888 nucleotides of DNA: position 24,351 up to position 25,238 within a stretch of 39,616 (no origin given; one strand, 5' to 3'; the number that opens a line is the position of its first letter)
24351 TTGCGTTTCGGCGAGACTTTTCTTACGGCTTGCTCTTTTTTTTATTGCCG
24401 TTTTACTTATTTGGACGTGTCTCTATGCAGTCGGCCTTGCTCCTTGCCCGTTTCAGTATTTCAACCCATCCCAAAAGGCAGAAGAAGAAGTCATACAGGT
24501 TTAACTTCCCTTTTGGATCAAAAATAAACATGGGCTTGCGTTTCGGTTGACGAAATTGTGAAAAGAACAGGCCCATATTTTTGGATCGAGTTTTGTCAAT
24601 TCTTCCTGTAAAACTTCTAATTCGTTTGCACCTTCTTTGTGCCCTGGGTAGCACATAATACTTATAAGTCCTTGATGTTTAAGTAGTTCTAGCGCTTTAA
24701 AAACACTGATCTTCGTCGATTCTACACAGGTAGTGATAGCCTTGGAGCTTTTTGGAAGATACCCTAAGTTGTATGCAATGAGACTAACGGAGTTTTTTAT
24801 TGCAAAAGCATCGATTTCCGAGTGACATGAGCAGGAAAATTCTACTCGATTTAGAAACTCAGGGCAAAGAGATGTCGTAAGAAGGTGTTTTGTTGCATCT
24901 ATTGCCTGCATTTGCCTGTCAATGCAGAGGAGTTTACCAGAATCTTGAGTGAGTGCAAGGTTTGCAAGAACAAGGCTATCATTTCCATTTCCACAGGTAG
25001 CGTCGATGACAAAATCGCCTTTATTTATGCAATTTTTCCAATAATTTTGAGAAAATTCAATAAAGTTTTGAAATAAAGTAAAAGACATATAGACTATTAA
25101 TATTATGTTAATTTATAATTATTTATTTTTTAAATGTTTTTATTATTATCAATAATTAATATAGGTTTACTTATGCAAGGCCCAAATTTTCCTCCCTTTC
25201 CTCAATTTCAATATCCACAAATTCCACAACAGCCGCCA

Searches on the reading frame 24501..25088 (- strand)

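Call 66: search_protein_families(library=pfam, proteins=[window:24501-25088:-], max_evalue=0.001)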
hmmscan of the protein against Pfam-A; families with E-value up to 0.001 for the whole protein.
window:24501-25088:- (195 aa): 2 families
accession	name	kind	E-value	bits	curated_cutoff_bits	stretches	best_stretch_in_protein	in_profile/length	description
PF06962.18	rRNA_methylase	-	1.4e-33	116.2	22.7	1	54-191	2-135/137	Putative rRNA methylase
PF13847.12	Methyltransf_31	-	3.5e-05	24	27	1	22-144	2-109/145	Methyltransferase domain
